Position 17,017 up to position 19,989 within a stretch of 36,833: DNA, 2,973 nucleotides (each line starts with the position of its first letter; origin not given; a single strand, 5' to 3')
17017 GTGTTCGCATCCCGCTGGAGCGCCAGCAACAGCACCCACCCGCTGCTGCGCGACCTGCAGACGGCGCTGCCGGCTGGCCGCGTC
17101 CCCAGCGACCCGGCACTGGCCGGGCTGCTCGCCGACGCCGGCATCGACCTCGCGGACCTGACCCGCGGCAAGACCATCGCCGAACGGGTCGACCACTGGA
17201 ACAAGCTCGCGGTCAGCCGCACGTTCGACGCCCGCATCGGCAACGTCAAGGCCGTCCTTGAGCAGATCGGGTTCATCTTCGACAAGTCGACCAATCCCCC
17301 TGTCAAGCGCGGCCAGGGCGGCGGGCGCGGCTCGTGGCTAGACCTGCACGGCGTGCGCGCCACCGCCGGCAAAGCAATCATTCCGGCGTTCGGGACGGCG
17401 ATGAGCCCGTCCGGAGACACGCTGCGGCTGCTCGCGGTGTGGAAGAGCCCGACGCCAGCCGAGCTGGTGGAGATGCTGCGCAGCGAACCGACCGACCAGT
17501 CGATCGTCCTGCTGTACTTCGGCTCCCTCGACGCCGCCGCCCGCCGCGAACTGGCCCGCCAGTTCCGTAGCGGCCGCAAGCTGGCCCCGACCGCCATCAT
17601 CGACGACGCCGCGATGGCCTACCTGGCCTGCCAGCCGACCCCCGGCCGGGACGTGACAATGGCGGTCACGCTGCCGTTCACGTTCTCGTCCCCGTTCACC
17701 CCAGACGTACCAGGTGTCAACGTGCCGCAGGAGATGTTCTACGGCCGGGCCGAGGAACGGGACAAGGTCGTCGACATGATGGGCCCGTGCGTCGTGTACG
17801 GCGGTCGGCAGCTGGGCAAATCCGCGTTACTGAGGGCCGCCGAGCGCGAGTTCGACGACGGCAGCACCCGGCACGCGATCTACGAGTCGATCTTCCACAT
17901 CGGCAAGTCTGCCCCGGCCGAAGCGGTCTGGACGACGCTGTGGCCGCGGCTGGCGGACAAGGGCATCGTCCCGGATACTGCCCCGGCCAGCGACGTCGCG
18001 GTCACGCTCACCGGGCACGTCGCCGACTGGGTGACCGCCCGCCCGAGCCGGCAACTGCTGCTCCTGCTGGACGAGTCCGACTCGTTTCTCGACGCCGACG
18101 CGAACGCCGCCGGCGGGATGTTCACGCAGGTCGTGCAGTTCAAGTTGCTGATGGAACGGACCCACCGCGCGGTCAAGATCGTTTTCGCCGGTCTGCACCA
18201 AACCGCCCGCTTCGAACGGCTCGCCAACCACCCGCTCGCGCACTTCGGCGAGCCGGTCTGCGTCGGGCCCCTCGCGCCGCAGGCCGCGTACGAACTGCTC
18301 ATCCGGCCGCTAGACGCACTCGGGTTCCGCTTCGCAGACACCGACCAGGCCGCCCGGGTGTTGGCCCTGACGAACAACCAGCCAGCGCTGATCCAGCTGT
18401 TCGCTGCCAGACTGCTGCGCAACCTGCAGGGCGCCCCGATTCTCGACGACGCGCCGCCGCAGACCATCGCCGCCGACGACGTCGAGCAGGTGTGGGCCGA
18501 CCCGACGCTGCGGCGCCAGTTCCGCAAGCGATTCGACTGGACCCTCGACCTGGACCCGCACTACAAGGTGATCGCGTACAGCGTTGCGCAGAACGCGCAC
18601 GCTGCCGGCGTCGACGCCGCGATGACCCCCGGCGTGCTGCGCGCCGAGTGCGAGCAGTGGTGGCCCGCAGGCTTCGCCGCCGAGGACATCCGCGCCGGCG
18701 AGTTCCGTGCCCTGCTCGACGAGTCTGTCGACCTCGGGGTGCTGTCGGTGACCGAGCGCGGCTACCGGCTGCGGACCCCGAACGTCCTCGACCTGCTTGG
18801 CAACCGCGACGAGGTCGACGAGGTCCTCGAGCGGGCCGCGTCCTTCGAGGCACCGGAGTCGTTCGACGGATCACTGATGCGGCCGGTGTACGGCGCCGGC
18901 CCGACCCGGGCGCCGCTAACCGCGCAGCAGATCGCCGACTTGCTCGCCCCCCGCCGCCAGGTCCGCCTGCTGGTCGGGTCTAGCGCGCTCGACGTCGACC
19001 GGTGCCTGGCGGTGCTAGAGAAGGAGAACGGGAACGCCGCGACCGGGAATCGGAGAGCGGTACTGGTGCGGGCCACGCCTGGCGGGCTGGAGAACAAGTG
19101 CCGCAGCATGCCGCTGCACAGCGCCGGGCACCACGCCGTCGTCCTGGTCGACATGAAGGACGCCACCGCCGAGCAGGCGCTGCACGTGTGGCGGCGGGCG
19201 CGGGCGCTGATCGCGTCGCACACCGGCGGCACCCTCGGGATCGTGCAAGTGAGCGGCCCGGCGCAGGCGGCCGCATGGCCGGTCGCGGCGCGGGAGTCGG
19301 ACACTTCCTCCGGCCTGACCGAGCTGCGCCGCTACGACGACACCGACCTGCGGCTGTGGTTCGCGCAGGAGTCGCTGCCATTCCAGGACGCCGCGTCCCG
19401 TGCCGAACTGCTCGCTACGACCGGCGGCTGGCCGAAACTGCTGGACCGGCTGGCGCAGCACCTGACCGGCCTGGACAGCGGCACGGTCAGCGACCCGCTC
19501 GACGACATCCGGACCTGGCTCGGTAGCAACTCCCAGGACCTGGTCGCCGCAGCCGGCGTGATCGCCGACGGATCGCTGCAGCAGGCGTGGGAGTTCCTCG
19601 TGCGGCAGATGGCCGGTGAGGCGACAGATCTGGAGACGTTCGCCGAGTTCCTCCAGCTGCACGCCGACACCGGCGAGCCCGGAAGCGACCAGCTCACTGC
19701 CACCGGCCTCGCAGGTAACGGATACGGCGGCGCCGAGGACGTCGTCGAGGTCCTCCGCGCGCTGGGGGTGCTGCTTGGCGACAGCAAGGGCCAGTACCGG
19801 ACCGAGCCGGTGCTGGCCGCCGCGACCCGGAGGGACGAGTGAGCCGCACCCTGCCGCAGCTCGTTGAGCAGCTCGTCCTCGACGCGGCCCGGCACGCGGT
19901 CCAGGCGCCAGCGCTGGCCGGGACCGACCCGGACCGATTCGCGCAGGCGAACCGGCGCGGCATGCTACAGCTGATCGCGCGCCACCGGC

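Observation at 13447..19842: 2131-aa protein: about 1400 unassignable residues ahead of a STAND-like NTPase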

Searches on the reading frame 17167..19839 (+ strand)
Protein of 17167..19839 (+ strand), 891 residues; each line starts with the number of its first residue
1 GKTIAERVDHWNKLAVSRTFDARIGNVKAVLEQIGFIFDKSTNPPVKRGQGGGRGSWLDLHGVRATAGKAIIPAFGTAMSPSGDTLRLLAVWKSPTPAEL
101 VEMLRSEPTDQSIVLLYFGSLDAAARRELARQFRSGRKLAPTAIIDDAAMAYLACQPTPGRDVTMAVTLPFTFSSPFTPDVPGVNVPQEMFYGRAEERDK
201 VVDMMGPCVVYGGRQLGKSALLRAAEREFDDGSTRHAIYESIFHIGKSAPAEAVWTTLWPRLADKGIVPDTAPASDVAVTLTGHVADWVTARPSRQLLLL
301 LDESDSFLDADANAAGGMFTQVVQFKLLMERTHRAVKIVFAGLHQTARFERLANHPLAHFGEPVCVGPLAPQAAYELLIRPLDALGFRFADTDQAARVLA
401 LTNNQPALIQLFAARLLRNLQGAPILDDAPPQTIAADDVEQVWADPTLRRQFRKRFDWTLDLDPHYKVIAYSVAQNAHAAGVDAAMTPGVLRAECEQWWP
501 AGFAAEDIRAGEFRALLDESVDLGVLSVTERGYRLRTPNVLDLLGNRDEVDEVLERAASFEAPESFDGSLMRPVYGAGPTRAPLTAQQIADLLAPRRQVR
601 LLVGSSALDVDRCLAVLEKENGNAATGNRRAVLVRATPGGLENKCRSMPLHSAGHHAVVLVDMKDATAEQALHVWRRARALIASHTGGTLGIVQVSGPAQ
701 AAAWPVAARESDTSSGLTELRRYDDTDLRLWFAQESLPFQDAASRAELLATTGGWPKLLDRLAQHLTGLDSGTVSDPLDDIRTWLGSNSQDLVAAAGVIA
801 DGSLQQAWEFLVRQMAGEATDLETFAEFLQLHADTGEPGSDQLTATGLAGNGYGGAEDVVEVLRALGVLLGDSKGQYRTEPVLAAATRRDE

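Call 49: search_protein_representatives(alignment_id=A2)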
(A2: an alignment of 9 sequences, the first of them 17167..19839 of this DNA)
Query: 9 sequences, 875 profile positions. Proteins with E-value up to 0.001 (for the whole library): 6210; up to 1e-10: 4057; up to 1e-30: 2436. The best 150 are listed.
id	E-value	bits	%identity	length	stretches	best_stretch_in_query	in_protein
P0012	0.0e+00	1114.0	-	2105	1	2-874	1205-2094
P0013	0.0e+00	1098.6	-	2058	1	2-873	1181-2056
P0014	0.0e+00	1098.1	-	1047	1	2-873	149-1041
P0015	0.0e+00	1093.5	-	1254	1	2-873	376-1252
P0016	0.0e+00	1080.6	-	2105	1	3-871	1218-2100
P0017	0.0e+00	1078.0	-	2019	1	2-872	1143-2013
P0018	0.0e+00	1064.1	-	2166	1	4-873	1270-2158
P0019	0.0e+00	1036.4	-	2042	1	4-874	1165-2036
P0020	0.0e+00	1030.7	-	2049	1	2-870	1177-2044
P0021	0.0e+00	1027.8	-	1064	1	2-870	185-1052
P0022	0.0e+00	1012.3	-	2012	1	3-870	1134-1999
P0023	3.1e-295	998.0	-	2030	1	3-870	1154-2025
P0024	2.7e-286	968.5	-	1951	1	3-872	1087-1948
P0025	4.9e-285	964.3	-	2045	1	2-871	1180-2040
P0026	2.2e-283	958.8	-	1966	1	2-873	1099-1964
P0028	7.0e-281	950.6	-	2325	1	2-874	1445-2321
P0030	1.8e-280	949.2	-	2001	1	2-870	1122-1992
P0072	4.4e-242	822.2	-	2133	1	4-869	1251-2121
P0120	3.6e-220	749.7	-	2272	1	7-873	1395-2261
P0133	3.5e-216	736.5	-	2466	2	2-873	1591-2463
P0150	1.9e-210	717.6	-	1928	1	6-871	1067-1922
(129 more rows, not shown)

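Call 50: list_cluster_members(proteins=[P0012, P0013, P0016, P0017, P0018, P0028, P0133, P0120, P0072, P0150])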
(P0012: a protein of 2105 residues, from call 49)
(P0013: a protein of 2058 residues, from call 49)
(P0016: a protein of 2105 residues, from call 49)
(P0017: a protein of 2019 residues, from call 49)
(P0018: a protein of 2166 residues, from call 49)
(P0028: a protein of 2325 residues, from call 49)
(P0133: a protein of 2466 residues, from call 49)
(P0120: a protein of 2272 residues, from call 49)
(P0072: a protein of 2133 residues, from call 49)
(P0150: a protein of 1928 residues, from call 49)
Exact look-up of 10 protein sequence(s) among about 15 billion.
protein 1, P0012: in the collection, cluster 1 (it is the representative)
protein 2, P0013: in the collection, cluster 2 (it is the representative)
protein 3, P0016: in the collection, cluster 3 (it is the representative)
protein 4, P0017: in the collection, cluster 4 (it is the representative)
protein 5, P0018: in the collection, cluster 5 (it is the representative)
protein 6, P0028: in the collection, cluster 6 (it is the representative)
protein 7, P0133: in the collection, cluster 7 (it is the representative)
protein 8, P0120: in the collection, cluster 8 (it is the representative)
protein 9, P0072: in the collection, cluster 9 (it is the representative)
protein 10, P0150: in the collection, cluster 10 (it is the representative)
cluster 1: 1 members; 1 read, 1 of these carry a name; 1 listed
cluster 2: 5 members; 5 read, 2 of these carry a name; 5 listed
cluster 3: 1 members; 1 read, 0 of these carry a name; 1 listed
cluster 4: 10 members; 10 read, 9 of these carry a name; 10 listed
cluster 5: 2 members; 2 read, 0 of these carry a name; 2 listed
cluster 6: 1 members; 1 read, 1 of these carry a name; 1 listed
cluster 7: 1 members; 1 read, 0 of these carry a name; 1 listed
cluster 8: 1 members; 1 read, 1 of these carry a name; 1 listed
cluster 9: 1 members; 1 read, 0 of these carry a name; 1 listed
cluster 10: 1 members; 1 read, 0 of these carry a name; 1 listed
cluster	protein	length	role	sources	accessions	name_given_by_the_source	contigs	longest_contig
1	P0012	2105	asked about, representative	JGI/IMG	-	hypothetical protein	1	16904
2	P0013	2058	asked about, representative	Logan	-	-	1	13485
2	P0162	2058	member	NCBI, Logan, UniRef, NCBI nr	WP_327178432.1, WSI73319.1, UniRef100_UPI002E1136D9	hypothetical protein OG599_26345 [Streptomyces sp. NBC_01335] | hypothetical protein n=1 Tax=Streptomyces sp. NBC_01335 TaxID=2903828 RepID=UPI002E1136D9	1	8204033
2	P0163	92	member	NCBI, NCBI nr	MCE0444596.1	hypothetical protein LT493_02125 [Streptomyces tricolor] | hypothetical protein [Streptomyces tricolor]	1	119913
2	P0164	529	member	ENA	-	-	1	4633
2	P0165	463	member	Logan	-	-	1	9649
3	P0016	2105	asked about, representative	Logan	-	-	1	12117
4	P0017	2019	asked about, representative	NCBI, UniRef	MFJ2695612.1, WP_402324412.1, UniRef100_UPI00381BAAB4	hypothetical protein ACIO5Z_05290 [Streptomyces rochei] | hypothetical protein n=1 Tax=Streptomyces rochei TaxID=1928 RepID=UPI00381BAAB4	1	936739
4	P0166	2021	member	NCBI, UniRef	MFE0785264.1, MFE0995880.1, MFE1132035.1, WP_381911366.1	hypothetical protein ACFW4T_03500 [Streptomyces mutabilis] | hypothetical protein n=1 Tax=Streptomyces mutabilis TaxID=67332 RepID=UPI0036B2FA33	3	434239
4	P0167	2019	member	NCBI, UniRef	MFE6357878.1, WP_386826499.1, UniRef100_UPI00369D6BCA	hypothetical protein ACFVOO_34045 [Streptomyces rochei] | hypothetical protein n=2 Tax=Streptomyces TaxID=1883 RepID=UPI00369D6BCA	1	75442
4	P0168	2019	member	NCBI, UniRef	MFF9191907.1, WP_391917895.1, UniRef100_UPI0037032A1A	hypothetical protein [Streptomyces rochei] | hypothetical protein n=1 Tax=Streptomyces rochei TaxID=1928 RepID=UPI0037032A1A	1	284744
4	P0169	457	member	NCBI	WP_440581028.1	hypothetical protein [Streptomyces sp. PT19]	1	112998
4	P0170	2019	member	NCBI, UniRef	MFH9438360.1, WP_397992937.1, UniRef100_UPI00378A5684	hypothetical protein [Streptomyces rochei] | hypothetical protein n=1 Tax=Streptomyces rochei TaxID=1928 RepID=UPI00378A5684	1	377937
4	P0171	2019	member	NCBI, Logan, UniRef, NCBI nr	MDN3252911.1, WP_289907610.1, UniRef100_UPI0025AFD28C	hypothetical protein [Streptomyces sp. MA25(2023)] | hypothetical protein n=1 Tax=Streptomyces sp. MA25(2023) TaxID=3055078 RepID=UPI0025AFD28C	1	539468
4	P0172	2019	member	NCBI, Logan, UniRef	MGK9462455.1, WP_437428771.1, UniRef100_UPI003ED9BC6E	hypothetical protein ACSLFT_20785 [Streptomyces sp. G6] | hypothetical protein n=1 Tax=Streptomyces sp. G6 TaxID=1178736 RepID=UPI003ED9BC6E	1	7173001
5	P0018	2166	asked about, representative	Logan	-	-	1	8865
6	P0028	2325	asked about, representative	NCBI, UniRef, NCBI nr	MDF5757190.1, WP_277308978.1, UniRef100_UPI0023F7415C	hypothetical protein [Spongiactinospora sp. TRM90649] | hypothetical protein n=1 Tax=Spongiactinospora sp. TRM90649 TaxID=3031114 ...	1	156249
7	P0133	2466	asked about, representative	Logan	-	-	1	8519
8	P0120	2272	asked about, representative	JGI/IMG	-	hypothetical protein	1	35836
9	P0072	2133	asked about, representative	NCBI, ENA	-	-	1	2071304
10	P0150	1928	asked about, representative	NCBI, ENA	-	-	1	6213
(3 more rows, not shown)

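Call 51: predict_structure(alignment_id=A2)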
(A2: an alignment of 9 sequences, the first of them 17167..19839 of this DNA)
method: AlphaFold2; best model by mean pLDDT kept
length: 891 residues; sequences in the alignment: 9
mean_pLDDT: 80.0   pTM: 0.52
mean pLDDT of the five models: 80.0, 79.4, 77.0, 76.2, 74.0
residues with pLDDT >= 90: 250; 70-90: 453; 50-70: 125; < 50: 63
segments of 3 or more residues with pLDDT < 50: 41-43, 50-52, 69-78, 179-190, 346-354, 564-579, 625-628, 769-773
pLDDT, mean of each block of 10 residues (from residue 1): 86 78 73 78 52 72 62 47 75 84 77 83 75 68 83 80 66 53 43 76 88 79 85 88 84 92 92 86 94 94 85 67 89 92 61 55 83 84 77 87 87 85 64 86 87 86 87 94 90 90 66 82 90 90 90 86 42 38 73 89 90 84 57 89 86 80 93 95 83 95 94 90 75 58 81 86 66 63 87 92 94 83 90 86 93 94 93 85 88 60
secondary structure, 60 per line:
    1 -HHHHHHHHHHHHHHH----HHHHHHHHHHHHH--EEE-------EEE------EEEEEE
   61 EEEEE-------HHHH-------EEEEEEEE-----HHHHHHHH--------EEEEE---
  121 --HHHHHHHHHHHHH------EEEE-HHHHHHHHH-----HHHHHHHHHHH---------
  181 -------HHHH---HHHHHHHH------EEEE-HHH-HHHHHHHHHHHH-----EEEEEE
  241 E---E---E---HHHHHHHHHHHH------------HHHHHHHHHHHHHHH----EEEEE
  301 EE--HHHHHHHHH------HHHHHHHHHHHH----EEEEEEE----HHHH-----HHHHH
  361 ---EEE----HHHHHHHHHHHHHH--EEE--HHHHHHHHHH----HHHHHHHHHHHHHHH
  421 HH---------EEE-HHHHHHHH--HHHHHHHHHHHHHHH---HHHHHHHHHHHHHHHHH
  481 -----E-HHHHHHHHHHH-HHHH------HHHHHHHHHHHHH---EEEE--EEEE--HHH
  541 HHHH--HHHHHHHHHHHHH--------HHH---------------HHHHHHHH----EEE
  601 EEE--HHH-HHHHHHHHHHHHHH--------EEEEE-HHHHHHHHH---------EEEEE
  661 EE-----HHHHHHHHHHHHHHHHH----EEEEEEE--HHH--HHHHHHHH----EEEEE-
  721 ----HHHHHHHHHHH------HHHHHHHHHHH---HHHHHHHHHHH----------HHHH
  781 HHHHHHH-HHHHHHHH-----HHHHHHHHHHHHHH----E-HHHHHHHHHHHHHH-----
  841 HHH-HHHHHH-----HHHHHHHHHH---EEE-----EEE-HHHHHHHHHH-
elements in order (helices of 4 or more, strands of 3 or more residues): H2-16 H21-33 E36-38 E46-48 E55-65 H73-76 E84-91 H97-104 E113-117 H123-135 E142-145 H147-155 H161-171 H188-191 H195-202 E209-212 H218-229 E235-241 H253-264 H277-291 E296-302 H305-313 H320-331 E336-342 H347-350 H356-360 E364-366 H371-384 E387-389 H392-401 H406-422 E432-434 H436-443 H446-460 H464-480 H488-498 H500-503 H510-522 E526-529 E532-535 H538-544 H547-559 H586-593 E598-603 H610-623 E632-636 H638-646 E656-662 H668-684 E689-695 H703-710 E715-719 H725-735 H742-752 H756-766 H777-787 H789-796 H802-815 H822-835 H845-850 H856-865 E869-871 E877-879 H881-890

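Call 53: find_related_loci(query=A2, collection=genome_contigs, flank=10000)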
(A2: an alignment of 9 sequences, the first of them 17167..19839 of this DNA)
Query A2 (891 aa) in genome_contigs; peptide patterns used: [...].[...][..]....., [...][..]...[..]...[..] (x = any residue, [..] = any of these).
600 stretches matched a pattern (row limit reached: there are more); 573 encode a relative of the query (tblastn E <= 1e-3); the best 80 are kept; 80 distinct loci.
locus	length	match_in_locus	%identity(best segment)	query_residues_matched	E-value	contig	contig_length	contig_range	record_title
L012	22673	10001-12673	66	1-889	0e+0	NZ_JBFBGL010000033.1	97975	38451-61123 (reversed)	Amycolatopsis sp. NPDC089917 NPDC089917_189_A8.ctg-0033, whole genome shotgun sequence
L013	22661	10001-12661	66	7-888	0e+0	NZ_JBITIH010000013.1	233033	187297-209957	Micromonospora sp. NPDC050417 NPDC050417_58_G12.ctg-0013, whole genome shotgun sequence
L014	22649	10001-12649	62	2-883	0e+0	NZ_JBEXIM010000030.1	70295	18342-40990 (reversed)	Micromonospora sp. NPDC005171 NPDC005171_288_H1.ctg-0030, whole genome shotgun sequence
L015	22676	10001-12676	66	1-889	0e+0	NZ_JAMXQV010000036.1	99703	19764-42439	Amycolatopsis iheyensis strain OK19-0408 Scaffold34_1, whole genome shotgun sequence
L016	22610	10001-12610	53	7-884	0e+0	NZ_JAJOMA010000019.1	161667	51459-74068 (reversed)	Kineosporia mesophila strain JCM 16902 19, whole genome shotgun sequence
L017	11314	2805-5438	56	3-886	0e+0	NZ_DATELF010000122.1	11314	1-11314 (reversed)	MAG: Amycolatopsis sp. isolate SMAG_U8909 k141_249182, whole genome shotgun sequence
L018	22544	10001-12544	42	26-889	0e+0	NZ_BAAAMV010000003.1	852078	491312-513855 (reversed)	Nonomuraea bangladeshensis strain JCM 13930 sequence03, whole genome shotgun sequence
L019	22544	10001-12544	43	25-889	0e+0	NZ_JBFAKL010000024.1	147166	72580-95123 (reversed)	Nonomuraea cavernae strain NPDC050358 NPDC050358_48_H4.ctg-0024, whole genome shotgun sequence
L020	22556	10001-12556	42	25-888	0e+0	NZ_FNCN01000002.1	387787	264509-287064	Sinosporangium album strain CPCC 201354, whole genome shotgun sequence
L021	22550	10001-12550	42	27-889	0e+0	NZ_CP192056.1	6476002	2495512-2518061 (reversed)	Sphaerimonospora sp. CA-214678 chromosome, complete genome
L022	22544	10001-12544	41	27-889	0e+0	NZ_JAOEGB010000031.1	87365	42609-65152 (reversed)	Planotetraspora sp. A-T 1434 31, whole genome shotgun sequence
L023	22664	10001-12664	90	1-888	0e+0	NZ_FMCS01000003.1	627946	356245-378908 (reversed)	Micromonospora chaiyaphumensis strain DSM 45246, whole genome shotgun sequence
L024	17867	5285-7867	42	11-891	0e+0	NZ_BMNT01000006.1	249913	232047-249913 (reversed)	Sphaerisporangium melleum strain JCM 13064 sequence006, whole genome shotgun sequence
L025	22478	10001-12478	43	56-889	0e+0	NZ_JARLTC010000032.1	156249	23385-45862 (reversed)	Spongiactinospora sp. TRM90649 contig32, whole genome shotgun sequence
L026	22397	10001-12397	45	57-883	0e+0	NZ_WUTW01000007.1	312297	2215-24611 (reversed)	Actinomadura rayongensis strain DSM 102126 90-285609803_CB02-ArV1_contig_6, whole genome shotgun sequence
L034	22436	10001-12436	43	53-888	1e-173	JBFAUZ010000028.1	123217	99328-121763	Spirillospora sp. NPDC052242 NPDC052242_104_D7.ctg-0028, whole genome shotgun sequence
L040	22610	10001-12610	40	2-883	5e-159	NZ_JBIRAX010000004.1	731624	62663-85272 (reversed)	Actinomadura sp. 3N508 contig_4, whole genome shotgun sequence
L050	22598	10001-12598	33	8-886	2e-121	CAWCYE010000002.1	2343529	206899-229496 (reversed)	MAG: uncultured Solirubrobacterales bacterium isolate MFD09267.bin.1.194 genome assembly, contig: contig_27083, whole ge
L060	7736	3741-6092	33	5-781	9e-110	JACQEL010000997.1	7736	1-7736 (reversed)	MAG: Deltaproteobacteria bacterium isolate NC_groundwater_1020_Pr1_S-0.65um_57_10 Montesol18_Sp65_coassembly_scaffold_17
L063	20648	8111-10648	31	25-884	3e-109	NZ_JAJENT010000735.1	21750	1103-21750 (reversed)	Phormidium sp. CCY1219 NODE_1417952+_length_21750_cov_105.797, whole genome shotgun sequence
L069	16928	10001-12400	35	68-883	2e-106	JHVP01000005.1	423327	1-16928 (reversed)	Geodermatophilaceae bacterium URHA0031 N543DRAFT_scaffold00005.5_C, whole genome shotgun sequence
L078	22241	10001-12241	32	26-765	2e-103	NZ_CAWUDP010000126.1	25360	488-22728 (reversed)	Scytonema sp. PCC 10023 isolate Scytonema sp. PCC 10023 NODE_129_length_25360_cov_98.752618, whole genome shotgun sequen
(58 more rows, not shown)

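Call 55: fold_search(model_id=the predicted structure, library=pdb)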
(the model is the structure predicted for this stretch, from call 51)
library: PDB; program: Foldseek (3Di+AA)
matches with E <= 10: 1151; with E <= 0.001: 233
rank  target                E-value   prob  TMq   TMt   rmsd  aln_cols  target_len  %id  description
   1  2qen                  2.7e-07  1.00  0.28  0.62   5.7       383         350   15  The walker-type atpase paby2304 of pyrococcus abyssi (released 2008-07-01)
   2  1w5s_A                6.8e-07  1.00  0.23  0.46  10.6       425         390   13  Structure of the Aeropyrum Pernix ORC2 protein (ADP form) (released 2004-10-05)
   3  7uiy_C                1.0e-06  1.00  0.19  0.28  23.4       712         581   12  ClpAP complex bound to ClpS N-terminal extension, class IIIa (released 2022-10-26)
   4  1fnn_A                1.5e-06  1.00  0.21  0.43  14.2       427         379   12  CRYSTAL STRUCTURE OF CDC6P FROM PYROBACULUM AEROPHILUM (released 2000-10-04)
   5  2v1u_A                2.4e-06  1.00  0.21  0.40  10.5       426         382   13  STRUCTURE OF THE AEROPYRUM PERNIX ORC1 PROTEIN IN COMPLEX WITH DNA (released 2007-09-18)
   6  8ub4_E                2.6e-06  1.00  0.19  0.31  21.8       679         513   11  Cdc48-Shp1 unfolding native substrate, consensus structure (released 2024-11-06)
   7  2qby_A                3.8e-06  1.00  0.21  0.43   9.1       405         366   12  Crystal structure of a heterodimer of Cdc6/Orc1 initiators bound to origin DNA (from S. solfataricus) (released 2007-09-11)
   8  1w5t_A                4.7e-06  1.00  0.27  0.53   7.7       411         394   14  Structure of the Aeropyrum Pernix ORC2 protein (ADPNP-ADP complexes) (released 2004-10-05)
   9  7uiy_D                5.7e-06  1.00  0.19  0.26  24.2       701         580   11  ClpAP complex bound to ClpS N-terminal extension, class IIIa (released 2022-10-26)
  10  9gjw_A                7.8e-06  1.00  0.21  0.40  15.3       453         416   11  OCCM maturation intermediate stalled with an Arginine Finger mutation in Mcm2 (released 2025-03-05)
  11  6w6h_C                7.8e-06  1.00  0.17  0.23  25.1       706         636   14  The Mycobacterium tuberculosis ClpB disaggregase hexamer structure in conformation II in the presence of DnaK chaperon (released 2021-05-26)
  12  1w5t_C                8.9e-06  1.00  0.21  0.43  14.5       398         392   12  Structure of the Aeropyrum Pernix ORC2 protein (ADPNP-ADP complexes) (released 2004-10-05)
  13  7uqj_C                8.9e-06  1.00  0.19  0.27  25.1       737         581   11  Cryo-EM structure of the S. cerevisiae chromatin remodeler Yta7 hexamer bound to ATPgS and histone H3 tail in state II (released 2023-02-01)
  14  6w6g_C                9.7e-06  1.00  0.17  0.23  25.5       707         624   14  The Mycobacterium tuberculosis ClpB disaggregase hexamer structure in conformation I in the presence of DnaK chaperone (released 2021-03-17)
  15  7uqi_A                1.1e-05  1.00  0.19  0.28  22.6       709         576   10  Cryo-EM structure of the S. cerevisiae chromatin remodeler Yta7 hexamer bound to ADP (released 2023-02-01)
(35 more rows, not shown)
